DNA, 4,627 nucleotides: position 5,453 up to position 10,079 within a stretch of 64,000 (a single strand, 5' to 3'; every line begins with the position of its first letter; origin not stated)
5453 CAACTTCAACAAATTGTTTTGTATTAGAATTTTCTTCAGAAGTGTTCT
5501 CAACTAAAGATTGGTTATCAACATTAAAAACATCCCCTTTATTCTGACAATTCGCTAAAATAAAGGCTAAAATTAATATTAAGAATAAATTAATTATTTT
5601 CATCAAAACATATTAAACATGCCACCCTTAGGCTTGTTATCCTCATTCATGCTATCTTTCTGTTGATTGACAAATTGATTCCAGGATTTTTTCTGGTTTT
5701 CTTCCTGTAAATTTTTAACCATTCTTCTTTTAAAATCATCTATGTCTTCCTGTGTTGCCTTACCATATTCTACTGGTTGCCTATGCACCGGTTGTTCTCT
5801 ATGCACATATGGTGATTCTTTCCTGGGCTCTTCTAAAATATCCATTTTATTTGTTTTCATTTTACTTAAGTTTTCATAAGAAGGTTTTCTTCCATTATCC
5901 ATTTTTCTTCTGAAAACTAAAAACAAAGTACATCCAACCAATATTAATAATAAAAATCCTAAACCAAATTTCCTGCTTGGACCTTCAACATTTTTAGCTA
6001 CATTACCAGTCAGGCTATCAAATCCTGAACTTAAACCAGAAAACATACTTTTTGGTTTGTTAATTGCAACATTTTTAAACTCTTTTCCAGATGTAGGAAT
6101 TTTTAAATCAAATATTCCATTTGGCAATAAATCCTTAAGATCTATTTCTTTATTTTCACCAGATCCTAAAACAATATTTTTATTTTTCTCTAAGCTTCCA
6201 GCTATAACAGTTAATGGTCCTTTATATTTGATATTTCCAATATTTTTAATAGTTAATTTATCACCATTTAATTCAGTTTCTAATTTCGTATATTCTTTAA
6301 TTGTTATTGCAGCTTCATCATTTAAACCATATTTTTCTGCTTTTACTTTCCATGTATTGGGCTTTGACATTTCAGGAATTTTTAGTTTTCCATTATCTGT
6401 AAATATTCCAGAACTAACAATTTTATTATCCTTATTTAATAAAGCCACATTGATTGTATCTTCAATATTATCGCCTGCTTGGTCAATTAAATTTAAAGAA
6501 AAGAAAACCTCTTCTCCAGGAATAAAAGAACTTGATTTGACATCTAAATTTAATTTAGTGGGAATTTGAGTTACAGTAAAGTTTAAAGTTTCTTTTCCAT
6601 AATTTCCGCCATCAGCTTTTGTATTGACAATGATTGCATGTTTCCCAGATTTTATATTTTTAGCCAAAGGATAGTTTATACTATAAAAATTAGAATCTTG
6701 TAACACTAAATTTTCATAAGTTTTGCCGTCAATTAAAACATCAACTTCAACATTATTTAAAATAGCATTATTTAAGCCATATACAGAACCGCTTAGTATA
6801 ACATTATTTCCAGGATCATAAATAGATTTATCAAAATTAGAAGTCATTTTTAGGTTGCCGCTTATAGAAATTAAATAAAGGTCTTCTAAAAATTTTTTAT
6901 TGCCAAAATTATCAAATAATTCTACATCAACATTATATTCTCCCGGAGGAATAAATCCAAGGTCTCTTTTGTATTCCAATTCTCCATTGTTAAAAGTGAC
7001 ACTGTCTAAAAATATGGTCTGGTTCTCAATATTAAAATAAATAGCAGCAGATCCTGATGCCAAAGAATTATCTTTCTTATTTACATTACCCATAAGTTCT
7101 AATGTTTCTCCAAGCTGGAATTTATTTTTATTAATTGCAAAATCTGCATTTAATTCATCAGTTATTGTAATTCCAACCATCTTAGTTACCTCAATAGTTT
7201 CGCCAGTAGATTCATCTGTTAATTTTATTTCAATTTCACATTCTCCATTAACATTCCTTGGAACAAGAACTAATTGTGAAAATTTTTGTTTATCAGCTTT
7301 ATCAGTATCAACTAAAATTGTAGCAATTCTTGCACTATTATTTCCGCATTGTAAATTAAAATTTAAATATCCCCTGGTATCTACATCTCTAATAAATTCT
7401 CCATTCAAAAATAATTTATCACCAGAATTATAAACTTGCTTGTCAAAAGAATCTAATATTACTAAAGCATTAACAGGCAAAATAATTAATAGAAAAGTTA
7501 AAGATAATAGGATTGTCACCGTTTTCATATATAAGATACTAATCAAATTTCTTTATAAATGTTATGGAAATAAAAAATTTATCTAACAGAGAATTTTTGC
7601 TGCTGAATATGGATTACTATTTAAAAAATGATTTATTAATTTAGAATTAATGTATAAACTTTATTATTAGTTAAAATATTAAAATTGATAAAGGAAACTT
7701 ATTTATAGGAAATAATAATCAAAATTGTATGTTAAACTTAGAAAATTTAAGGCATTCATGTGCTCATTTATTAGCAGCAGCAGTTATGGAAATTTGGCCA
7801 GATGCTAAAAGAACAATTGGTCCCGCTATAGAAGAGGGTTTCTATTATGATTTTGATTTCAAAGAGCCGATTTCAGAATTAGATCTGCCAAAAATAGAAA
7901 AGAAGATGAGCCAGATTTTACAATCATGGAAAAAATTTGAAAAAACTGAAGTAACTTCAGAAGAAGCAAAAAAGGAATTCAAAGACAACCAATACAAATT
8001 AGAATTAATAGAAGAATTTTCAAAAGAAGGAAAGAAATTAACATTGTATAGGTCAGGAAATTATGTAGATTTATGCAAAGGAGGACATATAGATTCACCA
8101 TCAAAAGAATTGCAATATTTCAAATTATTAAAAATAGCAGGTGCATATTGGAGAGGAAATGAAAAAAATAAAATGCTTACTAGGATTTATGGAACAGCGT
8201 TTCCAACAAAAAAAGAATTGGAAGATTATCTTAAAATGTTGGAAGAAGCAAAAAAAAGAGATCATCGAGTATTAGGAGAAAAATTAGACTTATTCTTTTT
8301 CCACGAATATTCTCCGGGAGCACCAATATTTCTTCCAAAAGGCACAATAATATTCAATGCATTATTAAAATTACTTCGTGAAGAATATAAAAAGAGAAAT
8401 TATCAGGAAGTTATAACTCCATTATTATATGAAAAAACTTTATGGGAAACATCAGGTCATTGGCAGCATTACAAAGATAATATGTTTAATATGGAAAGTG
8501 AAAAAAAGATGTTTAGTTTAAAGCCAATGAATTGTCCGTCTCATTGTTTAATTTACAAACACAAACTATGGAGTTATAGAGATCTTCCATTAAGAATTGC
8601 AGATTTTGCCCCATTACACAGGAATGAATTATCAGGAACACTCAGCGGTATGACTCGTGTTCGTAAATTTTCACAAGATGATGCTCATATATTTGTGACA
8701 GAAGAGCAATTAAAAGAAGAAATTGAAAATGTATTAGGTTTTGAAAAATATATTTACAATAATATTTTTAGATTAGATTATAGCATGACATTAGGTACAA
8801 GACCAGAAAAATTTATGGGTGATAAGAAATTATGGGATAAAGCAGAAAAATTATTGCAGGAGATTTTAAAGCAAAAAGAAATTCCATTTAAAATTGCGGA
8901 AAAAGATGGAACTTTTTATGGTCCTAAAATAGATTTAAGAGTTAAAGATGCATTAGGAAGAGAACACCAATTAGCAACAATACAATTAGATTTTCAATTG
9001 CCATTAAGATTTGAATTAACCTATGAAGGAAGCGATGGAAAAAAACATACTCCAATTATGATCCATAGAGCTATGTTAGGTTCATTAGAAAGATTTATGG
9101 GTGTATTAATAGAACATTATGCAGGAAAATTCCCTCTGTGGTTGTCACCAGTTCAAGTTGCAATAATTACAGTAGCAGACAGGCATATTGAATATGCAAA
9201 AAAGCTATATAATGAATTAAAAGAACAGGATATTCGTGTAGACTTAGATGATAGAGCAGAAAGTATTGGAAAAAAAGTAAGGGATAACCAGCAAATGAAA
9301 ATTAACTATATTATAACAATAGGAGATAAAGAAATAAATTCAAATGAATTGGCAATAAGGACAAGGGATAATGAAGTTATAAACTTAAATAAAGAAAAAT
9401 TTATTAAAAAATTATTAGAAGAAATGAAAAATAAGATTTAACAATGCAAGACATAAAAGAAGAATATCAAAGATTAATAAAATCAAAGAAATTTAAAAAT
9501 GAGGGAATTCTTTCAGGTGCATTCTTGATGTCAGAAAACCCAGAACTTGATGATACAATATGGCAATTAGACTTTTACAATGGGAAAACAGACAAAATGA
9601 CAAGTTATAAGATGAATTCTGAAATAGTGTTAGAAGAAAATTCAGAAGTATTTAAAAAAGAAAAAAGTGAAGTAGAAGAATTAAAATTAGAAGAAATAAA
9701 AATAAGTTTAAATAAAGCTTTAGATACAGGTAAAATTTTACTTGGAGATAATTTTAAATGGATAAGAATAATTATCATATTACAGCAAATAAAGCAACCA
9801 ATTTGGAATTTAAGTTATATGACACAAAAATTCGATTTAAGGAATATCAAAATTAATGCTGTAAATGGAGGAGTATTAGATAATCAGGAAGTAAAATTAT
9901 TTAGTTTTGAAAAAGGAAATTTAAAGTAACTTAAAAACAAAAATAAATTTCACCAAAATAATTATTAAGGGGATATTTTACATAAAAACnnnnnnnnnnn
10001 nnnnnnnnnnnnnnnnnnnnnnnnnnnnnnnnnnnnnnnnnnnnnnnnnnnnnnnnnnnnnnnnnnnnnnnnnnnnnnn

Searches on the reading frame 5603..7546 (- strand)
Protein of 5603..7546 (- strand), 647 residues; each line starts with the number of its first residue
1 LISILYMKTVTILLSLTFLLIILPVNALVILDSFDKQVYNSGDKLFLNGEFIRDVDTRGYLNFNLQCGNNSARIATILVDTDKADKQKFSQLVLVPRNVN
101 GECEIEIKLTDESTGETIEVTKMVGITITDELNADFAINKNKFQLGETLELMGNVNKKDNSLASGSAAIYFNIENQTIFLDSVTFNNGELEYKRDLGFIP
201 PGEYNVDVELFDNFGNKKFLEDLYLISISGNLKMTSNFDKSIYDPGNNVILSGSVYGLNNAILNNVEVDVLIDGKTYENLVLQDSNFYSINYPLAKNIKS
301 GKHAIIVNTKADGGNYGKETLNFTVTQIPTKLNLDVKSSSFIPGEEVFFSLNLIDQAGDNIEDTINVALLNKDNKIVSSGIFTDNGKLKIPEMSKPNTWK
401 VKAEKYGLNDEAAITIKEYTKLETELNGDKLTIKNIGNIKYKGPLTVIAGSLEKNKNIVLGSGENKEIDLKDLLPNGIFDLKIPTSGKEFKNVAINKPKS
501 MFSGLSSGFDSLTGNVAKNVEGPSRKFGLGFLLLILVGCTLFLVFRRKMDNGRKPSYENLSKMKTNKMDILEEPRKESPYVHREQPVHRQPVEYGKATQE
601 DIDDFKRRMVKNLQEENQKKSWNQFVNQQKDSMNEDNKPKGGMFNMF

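Call 4: search_protein_families(library=pfam, proteins=[window:5603-7546:-], max_evalue=0.01)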
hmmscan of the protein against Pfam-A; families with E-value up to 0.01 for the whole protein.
window:5603-7546:- (647 aa): 1 family
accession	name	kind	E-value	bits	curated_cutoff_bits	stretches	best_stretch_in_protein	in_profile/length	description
PF01835.25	MG2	-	9.2e-07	29.6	32.8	0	238-320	6-93/96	MG2 domain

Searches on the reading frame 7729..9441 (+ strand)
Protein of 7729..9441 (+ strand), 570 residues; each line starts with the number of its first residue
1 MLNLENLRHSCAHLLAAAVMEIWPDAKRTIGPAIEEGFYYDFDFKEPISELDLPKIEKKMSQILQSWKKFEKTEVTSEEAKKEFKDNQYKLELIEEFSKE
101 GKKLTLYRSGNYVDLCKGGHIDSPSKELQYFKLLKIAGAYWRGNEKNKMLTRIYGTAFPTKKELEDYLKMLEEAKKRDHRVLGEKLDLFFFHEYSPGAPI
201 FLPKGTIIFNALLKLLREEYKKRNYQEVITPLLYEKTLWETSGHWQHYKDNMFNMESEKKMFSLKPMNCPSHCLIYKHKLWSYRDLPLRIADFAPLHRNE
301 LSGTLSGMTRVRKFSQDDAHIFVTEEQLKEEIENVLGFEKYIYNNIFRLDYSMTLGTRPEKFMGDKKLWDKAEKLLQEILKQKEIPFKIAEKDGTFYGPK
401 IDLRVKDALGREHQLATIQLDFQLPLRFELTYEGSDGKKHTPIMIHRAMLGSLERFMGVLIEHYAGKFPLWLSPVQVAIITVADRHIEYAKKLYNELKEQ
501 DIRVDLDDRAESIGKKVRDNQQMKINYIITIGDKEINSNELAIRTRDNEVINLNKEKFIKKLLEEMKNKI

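Call 4: search_protein_families(library=pfam, proteins=[window:7729-9441:+], max_evalue=0.01)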
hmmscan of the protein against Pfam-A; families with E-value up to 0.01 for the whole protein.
window:7729-9441:+ (570 aa): 3 families
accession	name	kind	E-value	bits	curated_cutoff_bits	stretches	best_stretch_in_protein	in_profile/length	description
PF00587.30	tRNA-synt_2b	-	1.7e-43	149.2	29.3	1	254-464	2-179/179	tRNA synthetase class II core domain (G, H, P, S and T)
PF03129.25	HGTP_anticodon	-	3e-23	82.2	21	1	476-564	1-93/94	Anticodon binding domain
PF07973.19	tRNA_SAD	-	8.4e-09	35.7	24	1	105-154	2-44/44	Threonyl and Alanyl tRNA synthetase second additional domain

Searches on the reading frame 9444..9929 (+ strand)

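Call 4: search_protein_families(library=pfam, proteins=[window:9444-9929:+], max_evalue=0.01)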
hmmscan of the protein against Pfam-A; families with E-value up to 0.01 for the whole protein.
window:9444-9929:+ (161 aa): 1 family
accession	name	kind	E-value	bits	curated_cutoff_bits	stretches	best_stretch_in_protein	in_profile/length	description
PF14285.11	DUF4367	-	0.0076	17.1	22.1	0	105-159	35-89/110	Domain of unknown function (DUF4367)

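Call 5: search_protein_families(library=ncbifam, proteins=[window:9444-9929:+], max_evalue=0.01)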
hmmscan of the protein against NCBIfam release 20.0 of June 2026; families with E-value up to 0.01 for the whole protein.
window:9444-9929:+ (161 aa): 0 families
